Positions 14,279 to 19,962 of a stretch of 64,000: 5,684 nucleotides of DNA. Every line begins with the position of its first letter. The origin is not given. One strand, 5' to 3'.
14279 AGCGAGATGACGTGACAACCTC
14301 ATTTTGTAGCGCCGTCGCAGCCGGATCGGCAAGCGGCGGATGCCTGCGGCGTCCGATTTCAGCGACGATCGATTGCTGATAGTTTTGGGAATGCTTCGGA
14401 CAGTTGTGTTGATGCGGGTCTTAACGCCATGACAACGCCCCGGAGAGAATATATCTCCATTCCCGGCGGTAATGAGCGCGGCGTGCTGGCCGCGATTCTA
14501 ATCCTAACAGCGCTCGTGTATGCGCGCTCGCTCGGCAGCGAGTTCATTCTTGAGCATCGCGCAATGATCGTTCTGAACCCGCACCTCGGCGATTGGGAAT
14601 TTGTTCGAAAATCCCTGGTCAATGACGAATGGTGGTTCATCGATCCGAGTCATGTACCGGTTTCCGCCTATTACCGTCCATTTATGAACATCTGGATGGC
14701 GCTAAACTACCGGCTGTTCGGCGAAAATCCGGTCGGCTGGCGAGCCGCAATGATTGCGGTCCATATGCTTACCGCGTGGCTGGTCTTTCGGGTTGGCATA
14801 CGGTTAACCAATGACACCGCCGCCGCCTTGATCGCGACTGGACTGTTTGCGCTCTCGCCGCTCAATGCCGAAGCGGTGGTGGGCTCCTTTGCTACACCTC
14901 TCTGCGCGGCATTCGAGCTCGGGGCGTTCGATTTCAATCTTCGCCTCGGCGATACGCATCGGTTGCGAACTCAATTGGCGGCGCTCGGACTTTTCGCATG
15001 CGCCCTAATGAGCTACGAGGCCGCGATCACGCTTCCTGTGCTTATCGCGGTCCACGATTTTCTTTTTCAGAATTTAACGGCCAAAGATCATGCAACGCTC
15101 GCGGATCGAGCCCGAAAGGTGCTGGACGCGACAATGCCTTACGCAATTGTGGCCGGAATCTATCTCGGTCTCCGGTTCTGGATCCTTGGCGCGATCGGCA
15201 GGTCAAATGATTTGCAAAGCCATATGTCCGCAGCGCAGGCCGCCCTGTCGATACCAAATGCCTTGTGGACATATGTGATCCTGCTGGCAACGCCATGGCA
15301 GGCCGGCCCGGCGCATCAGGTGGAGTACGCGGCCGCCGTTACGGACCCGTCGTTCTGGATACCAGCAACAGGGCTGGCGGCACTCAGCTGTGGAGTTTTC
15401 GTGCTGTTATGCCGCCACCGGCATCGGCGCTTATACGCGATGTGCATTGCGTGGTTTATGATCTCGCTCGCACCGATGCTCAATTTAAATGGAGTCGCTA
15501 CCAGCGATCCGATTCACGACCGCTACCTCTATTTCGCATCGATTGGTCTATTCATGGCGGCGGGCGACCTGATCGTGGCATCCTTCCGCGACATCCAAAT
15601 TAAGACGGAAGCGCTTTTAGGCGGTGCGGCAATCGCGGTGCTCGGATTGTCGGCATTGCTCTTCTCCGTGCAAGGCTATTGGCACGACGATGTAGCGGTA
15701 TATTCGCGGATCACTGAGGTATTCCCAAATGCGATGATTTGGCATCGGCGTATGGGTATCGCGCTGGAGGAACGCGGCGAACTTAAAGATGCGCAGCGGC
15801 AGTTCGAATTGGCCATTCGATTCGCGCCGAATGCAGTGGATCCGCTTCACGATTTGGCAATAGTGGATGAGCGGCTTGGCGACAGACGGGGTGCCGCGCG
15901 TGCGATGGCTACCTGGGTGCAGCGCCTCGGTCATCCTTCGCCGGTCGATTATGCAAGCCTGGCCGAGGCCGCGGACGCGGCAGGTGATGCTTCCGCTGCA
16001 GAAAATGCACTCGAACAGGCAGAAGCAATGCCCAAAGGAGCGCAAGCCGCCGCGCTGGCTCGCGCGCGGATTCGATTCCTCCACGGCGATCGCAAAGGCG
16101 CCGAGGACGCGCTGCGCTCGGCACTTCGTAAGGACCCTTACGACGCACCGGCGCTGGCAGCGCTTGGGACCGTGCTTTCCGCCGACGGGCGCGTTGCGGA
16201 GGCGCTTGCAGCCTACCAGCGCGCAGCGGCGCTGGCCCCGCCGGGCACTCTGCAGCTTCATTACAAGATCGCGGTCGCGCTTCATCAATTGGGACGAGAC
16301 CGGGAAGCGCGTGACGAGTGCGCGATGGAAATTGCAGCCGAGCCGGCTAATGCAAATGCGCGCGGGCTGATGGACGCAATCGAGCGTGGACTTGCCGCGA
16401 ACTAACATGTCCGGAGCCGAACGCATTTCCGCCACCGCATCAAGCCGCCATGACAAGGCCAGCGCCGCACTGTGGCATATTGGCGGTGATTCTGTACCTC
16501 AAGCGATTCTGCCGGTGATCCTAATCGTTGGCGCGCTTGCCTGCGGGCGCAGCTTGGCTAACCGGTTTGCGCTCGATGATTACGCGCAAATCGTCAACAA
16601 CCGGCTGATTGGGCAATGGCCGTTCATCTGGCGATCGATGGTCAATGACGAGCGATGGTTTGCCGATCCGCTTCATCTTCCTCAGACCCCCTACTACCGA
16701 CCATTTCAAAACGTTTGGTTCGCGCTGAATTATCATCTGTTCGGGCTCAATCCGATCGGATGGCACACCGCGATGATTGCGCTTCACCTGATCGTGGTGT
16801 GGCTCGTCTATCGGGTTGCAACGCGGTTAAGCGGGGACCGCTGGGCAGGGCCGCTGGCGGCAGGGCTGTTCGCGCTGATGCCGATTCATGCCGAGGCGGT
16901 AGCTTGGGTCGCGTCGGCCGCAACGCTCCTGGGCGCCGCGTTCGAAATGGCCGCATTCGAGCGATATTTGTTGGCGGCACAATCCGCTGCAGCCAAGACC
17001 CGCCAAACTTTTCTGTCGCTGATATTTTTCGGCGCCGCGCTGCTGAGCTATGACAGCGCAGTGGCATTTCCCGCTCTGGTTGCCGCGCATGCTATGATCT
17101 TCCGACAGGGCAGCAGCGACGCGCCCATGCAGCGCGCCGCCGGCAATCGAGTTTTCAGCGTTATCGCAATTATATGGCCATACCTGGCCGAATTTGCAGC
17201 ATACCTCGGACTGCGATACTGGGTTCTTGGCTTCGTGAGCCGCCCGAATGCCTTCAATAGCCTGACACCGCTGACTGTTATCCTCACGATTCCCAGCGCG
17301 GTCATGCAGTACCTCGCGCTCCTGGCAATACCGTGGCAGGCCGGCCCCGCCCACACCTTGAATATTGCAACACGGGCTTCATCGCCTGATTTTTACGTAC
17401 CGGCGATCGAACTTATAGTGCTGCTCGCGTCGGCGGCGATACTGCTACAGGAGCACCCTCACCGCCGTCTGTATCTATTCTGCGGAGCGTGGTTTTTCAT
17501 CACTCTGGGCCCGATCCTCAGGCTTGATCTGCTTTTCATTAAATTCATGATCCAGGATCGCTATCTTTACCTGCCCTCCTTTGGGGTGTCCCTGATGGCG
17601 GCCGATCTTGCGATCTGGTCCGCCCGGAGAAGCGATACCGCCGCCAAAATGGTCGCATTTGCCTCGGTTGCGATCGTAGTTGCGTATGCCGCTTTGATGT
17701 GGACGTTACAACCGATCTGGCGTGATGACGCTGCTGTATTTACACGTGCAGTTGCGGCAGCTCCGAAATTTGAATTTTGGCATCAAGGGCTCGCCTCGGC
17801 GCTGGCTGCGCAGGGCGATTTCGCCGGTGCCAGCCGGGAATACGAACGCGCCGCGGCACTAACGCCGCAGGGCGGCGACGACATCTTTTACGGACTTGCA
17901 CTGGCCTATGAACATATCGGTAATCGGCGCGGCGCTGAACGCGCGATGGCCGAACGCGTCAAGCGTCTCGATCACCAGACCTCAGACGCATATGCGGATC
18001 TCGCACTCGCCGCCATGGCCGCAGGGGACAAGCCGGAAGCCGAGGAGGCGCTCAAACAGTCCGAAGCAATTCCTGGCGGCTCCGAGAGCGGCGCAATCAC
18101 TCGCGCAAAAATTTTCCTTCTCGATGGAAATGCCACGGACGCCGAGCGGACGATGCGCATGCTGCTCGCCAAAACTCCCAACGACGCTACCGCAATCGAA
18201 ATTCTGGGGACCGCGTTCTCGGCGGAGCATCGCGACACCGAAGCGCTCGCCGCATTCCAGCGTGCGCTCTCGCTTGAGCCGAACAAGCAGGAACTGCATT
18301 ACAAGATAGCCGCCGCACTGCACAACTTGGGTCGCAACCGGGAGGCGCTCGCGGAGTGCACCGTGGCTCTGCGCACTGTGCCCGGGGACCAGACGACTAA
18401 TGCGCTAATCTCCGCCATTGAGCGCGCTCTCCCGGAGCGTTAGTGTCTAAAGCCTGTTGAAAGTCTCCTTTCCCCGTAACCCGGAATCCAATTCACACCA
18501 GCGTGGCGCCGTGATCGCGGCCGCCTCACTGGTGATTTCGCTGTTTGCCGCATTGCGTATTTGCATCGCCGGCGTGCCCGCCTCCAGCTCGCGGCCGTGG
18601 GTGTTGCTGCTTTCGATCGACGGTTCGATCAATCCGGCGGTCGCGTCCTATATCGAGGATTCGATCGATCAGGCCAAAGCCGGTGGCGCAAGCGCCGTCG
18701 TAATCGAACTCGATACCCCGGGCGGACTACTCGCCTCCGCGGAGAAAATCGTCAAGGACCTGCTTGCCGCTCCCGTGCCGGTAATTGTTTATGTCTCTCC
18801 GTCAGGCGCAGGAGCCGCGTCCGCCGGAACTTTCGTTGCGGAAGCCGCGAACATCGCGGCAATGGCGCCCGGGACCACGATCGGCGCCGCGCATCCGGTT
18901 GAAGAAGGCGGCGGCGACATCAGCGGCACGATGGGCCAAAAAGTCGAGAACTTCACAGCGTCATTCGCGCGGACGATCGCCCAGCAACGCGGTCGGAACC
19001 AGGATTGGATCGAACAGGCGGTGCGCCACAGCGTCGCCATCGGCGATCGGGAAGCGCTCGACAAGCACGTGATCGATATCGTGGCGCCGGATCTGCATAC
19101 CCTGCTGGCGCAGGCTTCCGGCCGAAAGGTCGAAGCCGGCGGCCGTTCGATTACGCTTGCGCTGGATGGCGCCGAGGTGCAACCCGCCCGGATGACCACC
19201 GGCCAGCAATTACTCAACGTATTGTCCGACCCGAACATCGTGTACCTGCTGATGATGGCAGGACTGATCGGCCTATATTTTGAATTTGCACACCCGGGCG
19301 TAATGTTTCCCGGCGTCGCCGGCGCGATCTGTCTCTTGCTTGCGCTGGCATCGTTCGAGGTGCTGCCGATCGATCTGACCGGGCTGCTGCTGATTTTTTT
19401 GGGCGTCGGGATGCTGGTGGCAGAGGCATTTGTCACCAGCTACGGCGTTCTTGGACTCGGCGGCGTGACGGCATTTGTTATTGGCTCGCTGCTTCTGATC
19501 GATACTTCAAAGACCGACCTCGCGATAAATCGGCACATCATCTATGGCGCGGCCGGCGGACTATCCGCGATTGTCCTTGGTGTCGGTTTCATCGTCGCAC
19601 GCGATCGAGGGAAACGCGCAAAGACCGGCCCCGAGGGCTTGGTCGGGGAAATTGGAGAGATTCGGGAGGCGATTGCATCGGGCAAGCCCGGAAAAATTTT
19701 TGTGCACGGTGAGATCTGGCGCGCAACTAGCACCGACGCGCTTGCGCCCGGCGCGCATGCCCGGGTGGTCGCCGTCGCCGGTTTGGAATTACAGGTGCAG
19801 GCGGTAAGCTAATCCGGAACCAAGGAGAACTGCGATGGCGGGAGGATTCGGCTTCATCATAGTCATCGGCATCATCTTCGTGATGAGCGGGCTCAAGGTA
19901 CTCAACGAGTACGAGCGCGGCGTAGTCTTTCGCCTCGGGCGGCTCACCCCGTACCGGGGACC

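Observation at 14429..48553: Ten-paralog expansion of a membrane GT-C-like + TPR protein family occupying about 30% of the window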

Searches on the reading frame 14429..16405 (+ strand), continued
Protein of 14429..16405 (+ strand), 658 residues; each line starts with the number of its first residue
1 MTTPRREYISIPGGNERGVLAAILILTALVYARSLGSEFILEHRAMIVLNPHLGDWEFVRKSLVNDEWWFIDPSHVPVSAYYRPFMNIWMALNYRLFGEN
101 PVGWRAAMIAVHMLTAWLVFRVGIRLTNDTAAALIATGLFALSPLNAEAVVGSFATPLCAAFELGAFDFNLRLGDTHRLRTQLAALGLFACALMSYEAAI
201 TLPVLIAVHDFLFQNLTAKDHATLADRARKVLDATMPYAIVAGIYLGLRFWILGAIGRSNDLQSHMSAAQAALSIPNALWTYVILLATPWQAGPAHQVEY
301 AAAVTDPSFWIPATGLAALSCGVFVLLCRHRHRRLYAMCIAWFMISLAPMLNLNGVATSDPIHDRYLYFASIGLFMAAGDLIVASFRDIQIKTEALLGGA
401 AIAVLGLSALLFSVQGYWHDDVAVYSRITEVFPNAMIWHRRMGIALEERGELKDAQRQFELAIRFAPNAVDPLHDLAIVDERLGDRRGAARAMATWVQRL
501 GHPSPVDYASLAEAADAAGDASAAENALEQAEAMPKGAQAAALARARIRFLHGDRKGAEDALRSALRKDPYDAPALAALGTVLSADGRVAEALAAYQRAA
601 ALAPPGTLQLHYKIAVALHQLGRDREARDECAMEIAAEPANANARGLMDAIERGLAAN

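Call 29: fold_search(model_id=the predicted structure, library=pdb)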
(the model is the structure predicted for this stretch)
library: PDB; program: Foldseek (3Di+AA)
matches with E <= 10: 1470; with E <= 0.001: 258
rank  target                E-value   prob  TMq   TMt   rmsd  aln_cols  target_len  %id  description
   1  9qhb                  1.6e-08  1.00  0.22  0.47   9.0       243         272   20  Crystal structure of 16-repeat CTPR protein with eliminated coordination sites (released 2025-10-22)
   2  8chy                  2.3e-08  1.00  0.22  0.47   9.9       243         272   20  Crystal structure of an 8-repeat consensus TPR superhelix with Zinc. (released 2024-02-21)
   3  9qhc_B                3.3e-08  1.00  0.22  0.49   8.2       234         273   20  Crystal structure of 8-repeat CTPR protein with eliminated coordination sites (released 2025-10-22)
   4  9qhc_A                7.5e-08  1.00  0.23  0.48   8.0       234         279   20  Crystal structure of 8-repeat CTPR protein with eliminated coordination sites (released 2025-10-22)
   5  1w3b_B                7.8e-08  1.00  0.24  0.39  13.0       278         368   20  The superhelical TPR domain of O-linked GlcNAc transferase reveals structural similarities to importin alpha. (released 2004-09-09)
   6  1w3b_A                8.5e-08  1.00  0.29  0.45  15.8       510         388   16  The superhelical TPR domain of O-linked GlcNAc transferase reveals structural similarities to importin alpha. (released 2004-09-09)
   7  9gaw_K                3.3e-07  1.00  0.25  0.31  28.4       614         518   13  High-resolution structure of the Anaphase-promoting complex/cyclosome (APC/C) bound to co-activator Cdh1 (released 2024-08-14)
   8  9gaw_Q                4.2e-07  1.00  0.26  0.32  26.9       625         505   13  High-resolution structure of the Anaphase-promoting complex/cyclosome (APC/C) bound to co-activator Cdh1 (released 2024-08-14)
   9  5dse_C                4.5e-07  1.00  0.31  0.29  34.0       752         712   13  Crystal Structure of the TTC7B/Hyccin Complex (released 2015-12-02)
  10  6eou                  8.1e-07  1.00  0.26  0.45  11.5       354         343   20  O-GlcNAc transferase TPR domain with the intellectual disability associated mutation L254F (released 2018-05-09)
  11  8a3t_F                1.0e-06  1.00  0.23  0.29  26.8       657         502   14  S. cerevisiae APC/C-Cdh1 complex (released 2022-08-31)
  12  2xpi_A                1.2e-06  1.00  0.24  0.29  24.7       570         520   14  Crystal structure of APC/C hetero-tetramer Cut9-Hcn1 (released 2011-03-30)
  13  6q6g_K                1.3e-06  1.00  0.25  0.30  26.9       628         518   13  Cryo-EM structure of the APC/C-Cdc20-Cdk2-cyclinA2-Cks2 complex, the D1 box class (released 2019-09-11)
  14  5g04_K                1.4e-06  1.00  0.25  0.31  28.0       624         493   14  Structure of the human APC-Cdc20-Hsl1 complex (released 2016-05-25)
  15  8pkp_K                1.5e-06  1.00  0.25  0.31  28.3       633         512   12  Cryo-EM structure of the apo Anaphase-promoting complex/cyclosome (APC/C) at 3.2 Angstrom resolution (released 2023-07-19)
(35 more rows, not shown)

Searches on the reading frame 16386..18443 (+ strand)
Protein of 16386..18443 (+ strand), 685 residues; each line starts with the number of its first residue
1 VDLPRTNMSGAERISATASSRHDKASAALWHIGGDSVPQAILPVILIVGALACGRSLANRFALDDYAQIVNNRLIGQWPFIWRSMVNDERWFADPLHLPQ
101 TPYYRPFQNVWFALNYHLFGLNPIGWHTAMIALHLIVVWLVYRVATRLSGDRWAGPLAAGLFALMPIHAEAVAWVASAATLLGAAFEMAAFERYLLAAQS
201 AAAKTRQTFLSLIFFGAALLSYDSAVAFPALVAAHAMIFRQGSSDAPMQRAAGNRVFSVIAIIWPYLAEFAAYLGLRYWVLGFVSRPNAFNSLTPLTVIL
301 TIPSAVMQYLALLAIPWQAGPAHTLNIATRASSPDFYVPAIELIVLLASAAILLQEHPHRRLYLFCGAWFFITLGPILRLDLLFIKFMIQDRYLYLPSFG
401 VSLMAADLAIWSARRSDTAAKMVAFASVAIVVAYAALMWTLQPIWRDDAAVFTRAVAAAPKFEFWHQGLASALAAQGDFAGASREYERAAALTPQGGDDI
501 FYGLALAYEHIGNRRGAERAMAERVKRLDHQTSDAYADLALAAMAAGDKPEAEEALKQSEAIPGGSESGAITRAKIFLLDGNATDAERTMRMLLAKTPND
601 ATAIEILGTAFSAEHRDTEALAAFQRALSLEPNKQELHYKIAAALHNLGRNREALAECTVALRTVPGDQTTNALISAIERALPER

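Call 4: search_protein_families(library=pfam, proteins=[window:16386-18443:+], max_evalue=0.01)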
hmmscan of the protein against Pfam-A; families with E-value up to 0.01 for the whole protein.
window:16386-18443:+ (685 aa): 14 families
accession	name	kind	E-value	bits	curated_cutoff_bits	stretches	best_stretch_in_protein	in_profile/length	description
PF07719.23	TPR_2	-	2.4e-14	52.6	27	1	466-495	4-33/34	Tetratricopeptide repeat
PF14559.12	TPR_19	-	1.5e-10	41.7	25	1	618-670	8-60/68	Tetratricopeptide repeat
PF13414.12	TPR_11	-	1.7e-10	40.8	26.8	2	617-649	10-42/42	TPR repeat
PF13428.12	TPR_14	-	9.6e-10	38.6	23.5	0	467-495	5-33/44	Tetratricopeptide repeat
PF23914.1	TPR_CcmH_CycH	-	2.7e-08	34.3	42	1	590-672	39-120/158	Cytochrome c-type biogenesis protein H TPR domain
PF00515.34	TPR_1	-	1.4e-07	31.5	27.8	0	607-633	7-33/34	Tetratricopeptide repeat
PF13431.12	TPR_17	-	3.1e-07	30.6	24.4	1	623-655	1-33/34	Tetratricopeptide repeat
PF13424.12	TPR_12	-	1e-05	26.1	30.1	0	606-663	8-66/77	Tetratricopeptide repeat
PF13176.12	TPR_7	-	0.00011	22.4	27.9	0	468-498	4-34/36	Tetratricopeptide repeat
PF22860.2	DUF7017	-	0.00023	21.6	27.5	0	573-661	7-97/141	Domain of unknown function (DUF7017)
PF13432.12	TPR_16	-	0.0003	21.6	32.7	1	618-668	14-64/65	Tetratricopeptide repeat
PF13181.12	TPR_8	-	0.00043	20.7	25.7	0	607-633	7-33/34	Tetratricopeptide repeat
PF25063.1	ARM_TT21_C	-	0.0034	17.7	35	0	513-666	33-195/209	Tetratricopeptide repeat protein 21 C-terminal ARM domain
PF13371.12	TPR_9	-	0.0037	17.7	35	0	613-670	7-64/73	Tetratricopeptide repeat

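Call 5: search_protein_families(library=ncbifam, proteins=[window:16386-18443:+], max_evalue=0.01)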
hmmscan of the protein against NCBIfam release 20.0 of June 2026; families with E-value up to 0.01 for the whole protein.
window:16386-18443:+ (685 aa): 10 families
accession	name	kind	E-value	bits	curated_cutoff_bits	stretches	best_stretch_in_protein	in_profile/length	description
TIGR02552.1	LcrH_SycD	equivalog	4.7e-12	45.8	104.8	2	580-675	31-126/136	SycD/LcrH family type III secretion system chaperone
NF040959.1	MamA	equivalog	4.8e-12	45.8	200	1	521-657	59-195/204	magnetosome protein MamA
TIGR02917.1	PEP_TPR_lipo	equivalog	1.4e-11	43.1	312.2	1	469-672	62-264/899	XrtA/PEP-CTERM system TPR-repeat protein PrsT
TIGR02521.1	type_IV_pilW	equivalog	1e-08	35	154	2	577-664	41-128/234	type IV pilus biogenesis/stability protein PilW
NF008520.0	PRK11447.1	equivalog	2.8e-07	28.7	858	1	573-636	275-338/1157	cellulose synthase complex outer membrane protein BcsC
TIGR03939.1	PGA_TPR_OMP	equivalog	1.5e-05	23.5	366.65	1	581-651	134-204/800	poly-beta-1,6 N-acetyl-D-glucosamine export porin PgaA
NF033920.0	C39_PA2778_fam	equivalog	9e-05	22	150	1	569-664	157-253/255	PA2778 family cysteine peptidase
NF002725.1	PRK02603.1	equivalog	0.0023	17.9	143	0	462-561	36-134/173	photosystem I assembly protein Ycf3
NF052400.1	M48_BAM_BepA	equivalog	0.0025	16.6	570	1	522-680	257-420/483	beta-barrel assembly-enhancing protease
NF052415.1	T3SS_chap_SctY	equivalog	0.0081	16.7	70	1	574-656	13-98/106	type III secretion apparatus assembly chaperone SctY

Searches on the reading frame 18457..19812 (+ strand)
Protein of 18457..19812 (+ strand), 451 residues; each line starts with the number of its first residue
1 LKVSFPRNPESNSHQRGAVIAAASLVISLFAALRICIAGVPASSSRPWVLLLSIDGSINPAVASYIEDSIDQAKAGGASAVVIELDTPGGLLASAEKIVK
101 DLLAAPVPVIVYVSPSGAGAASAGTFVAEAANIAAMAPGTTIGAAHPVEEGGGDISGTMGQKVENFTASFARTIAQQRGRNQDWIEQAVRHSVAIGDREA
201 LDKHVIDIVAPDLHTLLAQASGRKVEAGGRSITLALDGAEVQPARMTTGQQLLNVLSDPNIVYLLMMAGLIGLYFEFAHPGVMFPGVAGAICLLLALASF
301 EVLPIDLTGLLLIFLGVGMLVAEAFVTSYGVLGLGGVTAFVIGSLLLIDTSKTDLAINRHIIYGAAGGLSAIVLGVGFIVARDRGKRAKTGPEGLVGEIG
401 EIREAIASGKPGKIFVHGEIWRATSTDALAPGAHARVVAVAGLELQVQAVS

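Call 15: search_protein_families(library=pfam, proteins=[window:18457-19812:+], max_evalue=0.00001)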
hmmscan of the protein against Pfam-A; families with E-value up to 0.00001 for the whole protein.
window:18457-19812:+ (451 aa): 3 families
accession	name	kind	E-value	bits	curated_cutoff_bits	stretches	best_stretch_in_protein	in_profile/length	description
PF24961.1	NfeD_membrane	-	1.9e-24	86.4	26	1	260-376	1-116/119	NfeD integral membrane domain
PF25145.1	NfeD1b_N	-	2e-20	73.6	40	1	49-200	2-146/189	NfeD1b, N-terminal domain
PF01957.25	NfeD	-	2.1e-10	41.1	29.1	1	393-447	2-55/57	NfeD-like C-terminal, partner-binding domain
